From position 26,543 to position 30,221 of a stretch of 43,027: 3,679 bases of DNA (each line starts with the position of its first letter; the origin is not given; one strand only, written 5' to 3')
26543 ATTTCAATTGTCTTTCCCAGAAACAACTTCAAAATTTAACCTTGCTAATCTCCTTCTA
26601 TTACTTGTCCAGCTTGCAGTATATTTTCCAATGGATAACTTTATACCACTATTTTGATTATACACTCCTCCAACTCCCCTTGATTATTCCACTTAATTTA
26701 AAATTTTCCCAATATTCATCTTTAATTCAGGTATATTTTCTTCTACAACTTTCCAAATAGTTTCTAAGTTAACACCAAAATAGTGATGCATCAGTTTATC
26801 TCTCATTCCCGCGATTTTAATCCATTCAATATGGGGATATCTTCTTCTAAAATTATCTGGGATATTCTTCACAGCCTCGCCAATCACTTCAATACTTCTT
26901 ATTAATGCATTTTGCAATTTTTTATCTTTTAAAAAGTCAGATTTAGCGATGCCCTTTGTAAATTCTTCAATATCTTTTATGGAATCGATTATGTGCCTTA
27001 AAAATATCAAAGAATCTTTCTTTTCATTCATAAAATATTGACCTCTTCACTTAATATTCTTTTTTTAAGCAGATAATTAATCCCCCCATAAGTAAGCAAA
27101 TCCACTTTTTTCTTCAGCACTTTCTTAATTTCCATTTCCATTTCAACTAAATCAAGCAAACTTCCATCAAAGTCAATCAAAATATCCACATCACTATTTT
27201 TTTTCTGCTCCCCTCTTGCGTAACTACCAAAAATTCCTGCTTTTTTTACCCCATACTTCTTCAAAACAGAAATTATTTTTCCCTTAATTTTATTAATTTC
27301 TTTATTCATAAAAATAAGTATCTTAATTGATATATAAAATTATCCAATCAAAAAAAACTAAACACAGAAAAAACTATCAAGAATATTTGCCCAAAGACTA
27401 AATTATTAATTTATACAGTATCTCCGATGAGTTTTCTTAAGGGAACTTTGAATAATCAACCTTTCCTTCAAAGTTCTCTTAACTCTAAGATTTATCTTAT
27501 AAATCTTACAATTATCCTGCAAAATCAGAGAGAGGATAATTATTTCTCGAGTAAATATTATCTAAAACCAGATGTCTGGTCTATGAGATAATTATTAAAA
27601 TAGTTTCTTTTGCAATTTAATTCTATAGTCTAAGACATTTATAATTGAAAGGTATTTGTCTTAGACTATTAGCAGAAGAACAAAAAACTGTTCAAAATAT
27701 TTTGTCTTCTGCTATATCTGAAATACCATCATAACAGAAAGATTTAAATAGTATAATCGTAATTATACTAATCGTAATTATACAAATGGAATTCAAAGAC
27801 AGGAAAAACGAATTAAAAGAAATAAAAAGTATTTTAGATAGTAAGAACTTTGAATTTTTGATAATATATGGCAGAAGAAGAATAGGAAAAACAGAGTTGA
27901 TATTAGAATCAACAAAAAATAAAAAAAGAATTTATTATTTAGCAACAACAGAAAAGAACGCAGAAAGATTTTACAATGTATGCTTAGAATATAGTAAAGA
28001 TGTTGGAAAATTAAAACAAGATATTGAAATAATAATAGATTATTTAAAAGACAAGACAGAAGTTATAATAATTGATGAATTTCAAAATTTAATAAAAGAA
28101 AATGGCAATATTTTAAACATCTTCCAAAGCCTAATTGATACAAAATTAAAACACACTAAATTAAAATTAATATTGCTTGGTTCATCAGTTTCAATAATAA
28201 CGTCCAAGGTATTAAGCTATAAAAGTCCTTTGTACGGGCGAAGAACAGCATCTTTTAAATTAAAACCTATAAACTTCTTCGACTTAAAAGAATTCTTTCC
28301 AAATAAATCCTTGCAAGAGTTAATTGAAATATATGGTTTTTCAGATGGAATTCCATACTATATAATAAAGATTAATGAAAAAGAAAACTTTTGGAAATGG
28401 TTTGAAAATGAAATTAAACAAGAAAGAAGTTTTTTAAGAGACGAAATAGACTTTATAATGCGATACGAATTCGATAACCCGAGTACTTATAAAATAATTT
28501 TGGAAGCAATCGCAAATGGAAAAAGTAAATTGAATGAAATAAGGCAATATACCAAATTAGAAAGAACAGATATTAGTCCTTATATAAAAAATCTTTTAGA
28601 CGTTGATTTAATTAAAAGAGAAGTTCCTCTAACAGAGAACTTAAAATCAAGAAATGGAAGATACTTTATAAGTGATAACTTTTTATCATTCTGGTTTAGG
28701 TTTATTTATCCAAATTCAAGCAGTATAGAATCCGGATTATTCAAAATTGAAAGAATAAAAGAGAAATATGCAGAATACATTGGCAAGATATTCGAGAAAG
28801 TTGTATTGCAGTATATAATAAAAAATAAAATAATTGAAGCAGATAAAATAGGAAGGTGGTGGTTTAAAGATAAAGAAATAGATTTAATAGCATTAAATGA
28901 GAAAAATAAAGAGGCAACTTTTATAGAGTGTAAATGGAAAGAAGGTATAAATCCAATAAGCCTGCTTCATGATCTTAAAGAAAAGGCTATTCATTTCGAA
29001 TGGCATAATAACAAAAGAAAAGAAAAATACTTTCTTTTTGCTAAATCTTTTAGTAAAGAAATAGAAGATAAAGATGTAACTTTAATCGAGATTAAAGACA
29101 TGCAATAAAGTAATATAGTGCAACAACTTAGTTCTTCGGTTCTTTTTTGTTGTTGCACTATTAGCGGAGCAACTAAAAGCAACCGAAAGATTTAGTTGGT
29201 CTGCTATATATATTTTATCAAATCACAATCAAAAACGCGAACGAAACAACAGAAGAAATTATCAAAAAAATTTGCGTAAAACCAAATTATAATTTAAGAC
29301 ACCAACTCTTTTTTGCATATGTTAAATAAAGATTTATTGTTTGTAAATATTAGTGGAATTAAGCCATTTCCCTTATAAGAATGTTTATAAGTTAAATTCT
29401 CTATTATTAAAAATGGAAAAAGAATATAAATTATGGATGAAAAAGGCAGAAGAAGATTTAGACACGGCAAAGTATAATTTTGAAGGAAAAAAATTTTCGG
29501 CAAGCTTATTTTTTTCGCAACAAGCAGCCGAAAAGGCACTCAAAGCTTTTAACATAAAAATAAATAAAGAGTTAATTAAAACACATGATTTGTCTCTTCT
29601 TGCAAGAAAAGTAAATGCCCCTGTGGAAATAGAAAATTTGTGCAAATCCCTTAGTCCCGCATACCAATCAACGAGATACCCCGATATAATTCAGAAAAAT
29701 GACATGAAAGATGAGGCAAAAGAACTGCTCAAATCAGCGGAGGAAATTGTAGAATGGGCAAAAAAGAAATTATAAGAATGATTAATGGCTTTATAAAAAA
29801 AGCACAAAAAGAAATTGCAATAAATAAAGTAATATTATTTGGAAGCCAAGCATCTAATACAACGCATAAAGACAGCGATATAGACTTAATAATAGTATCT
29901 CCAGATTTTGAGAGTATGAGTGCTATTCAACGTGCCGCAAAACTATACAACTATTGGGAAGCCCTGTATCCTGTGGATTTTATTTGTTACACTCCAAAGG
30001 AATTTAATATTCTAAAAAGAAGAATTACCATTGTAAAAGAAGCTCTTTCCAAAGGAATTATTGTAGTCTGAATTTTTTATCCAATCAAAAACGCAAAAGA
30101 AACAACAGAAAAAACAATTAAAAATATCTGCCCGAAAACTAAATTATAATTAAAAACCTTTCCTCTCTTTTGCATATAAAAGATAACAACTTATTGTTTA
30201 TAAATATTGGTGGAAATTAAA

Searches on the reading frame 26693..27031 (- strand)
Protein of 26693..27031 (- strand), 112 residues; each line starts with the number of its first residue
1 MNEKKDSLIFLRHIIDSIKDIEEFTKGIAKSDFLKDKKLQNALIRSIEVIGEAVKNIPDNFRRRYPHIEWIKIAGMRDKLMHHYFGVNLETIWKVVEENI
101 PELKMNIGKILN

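Call 85: search_protein_families(library=pfam, proteins=[window:26693-27031:-], max_evalue=0.01)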
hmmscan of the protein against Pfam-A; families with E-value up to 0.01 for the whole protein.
window:26693-27031:- (112 aa): 1 family
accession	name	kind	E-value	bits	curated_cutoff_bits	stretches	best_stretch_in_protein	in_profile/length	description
PF01934.22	HepT-like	-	1.3e-29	102.8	23.5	1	14-107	1-117/120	Ribonuclease HepT-like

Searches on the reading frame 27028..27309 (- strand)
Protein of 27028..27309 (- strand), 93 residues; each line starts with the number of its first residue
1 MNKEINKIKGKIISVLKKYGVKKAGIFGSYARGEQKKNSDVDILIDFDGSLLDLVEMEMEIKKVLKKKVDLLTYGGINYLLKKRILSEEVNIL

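Call 85: search_protein_families(library=pfam, proteins=[window:27028-27309:-], max_evalue=0.01)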
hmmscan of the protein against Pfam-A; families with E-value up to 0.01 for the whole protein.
window:27028-27309:- (93 aa): 4 families
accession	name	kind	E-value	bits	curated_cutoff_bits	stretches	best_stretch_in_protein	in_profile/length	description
PF18765.7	Polbeta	-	2.2e-16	60.2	26.9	1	11-92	2-87/93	Polymerase beta, Nucleotidyltransferase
PF01909.29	NTP_transf_2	-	4.3e-16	59.5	21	1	14-88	6-88/93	Nucleotidyltransferase domain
PF22600.2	MTPAP-like_central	-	0.0005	20.6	27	1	12-66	33-85/139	Poly(A) RNA polymerase, mitochondrial-like, central palm domain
PF14792.12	DNA_pol_B_palm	-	0.0037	17.9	25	1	4-72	6-70/113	DNA polymerase beta palm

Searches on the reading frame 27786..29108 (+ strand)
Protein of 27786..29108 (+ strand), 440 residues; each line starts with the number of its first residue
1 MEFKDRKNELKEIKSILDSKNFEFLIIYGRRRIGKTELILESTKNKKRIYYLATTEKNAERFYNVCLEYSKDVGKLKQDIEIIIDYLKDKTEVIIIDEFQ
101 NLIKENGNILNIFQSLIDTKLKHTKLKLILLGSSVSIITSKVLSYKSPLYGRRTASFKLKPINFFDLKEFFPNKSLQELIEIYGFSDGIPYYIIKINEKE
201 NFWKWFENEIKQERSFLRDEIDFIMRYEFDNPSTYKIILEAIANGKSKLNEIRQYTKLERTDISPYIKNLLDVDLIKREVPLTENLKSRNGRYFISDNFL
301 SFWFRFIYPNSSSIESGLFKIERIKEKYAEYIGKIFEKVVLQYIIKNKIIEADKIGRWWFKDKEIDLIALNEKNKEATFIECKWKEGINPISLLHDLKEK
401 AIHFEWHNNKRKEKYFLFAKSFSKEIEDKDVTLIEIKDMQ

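Call 15: search_protein_families(library=pfam, proteins=[window:27786-29108:+], max_evalue=0.001)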
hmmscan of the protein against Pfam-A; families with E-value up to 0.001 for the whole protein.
window:27786-29108:+ (440 aa): 4 families
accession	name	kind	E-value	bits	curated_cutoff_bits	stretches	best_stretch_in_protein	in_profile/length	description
PF01637.24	ATPase_2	-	9.2e-29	101.3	33.2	1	3-195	1-224/225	ATPase domain predominantly from Archaea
PF03008.20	DUF234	-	2.5e-24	86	22.5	1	303-386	1-91/100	Archaea bacterial proteins of unknown function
PF13173.12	AAA_14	-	1.2e-09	38.7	27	1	23-164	3-125/129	AAA domain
PF13401.12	AAA_22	-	6.3e-09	36.7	27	1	24-133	7-123/130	AAA domain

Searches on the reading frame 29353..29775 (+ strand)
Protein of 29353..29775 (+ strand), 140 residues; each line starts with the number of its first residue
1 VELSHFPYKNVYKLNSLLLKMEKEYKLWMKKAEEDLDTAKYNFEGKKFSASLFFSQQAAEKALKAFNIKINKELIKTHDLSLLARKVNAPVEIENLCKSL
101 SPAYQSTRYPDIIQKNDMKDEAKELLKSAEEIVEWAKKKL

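Call 85: search_protein_families(library=pfam, proteins=[window:29353-29775:+], max_evalue=0.01)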
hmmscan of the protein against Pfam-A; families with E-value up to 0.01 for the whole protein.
window:29353-29775:+ (140 aa): 1 family
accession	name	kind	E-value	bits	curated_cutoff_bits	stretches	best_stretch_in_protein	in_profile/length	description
PF05168.19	HEPN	-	5.2e-29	101.2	22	1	25-138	1-116/117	HEPN domain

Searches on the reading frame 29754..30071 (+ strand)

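Call 85: search_protein_families(library=pfam, proteins=[window:29754-30071:+], max_evalue=0.01)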
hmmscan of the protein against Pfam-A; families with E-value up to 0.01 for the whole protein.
window:29754-30071:+ (105 aa): 5 families
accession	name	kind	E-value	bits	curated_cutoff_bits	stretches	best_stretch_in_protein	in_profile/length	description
PF01909.29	NTP_transf_2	-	7e-13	49.2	21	1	13-97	7-90/93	Nucleotidyltransferase domain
PF18765.7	Polbeta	-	3.9e-11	43.4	26.9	1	14-94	4-83/93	Polymerase beta, Nucleotidyltransferase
PF22600.2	MTPAP-like_central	-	9.4e-06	26.2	27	1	3-64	22-80/139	Poly(A) RNA polymerase, mitochondrial-like, central palm domain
PF04439.18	Adenyl_transf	-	0.0028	17.3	22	1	8-56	6-56/279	Streptomycin adenylyltransferase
PF12633.13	Adenyl_cycl_N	-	0.0093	16.4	27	1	15-79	83-151/199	Adenylate cyclase NT domain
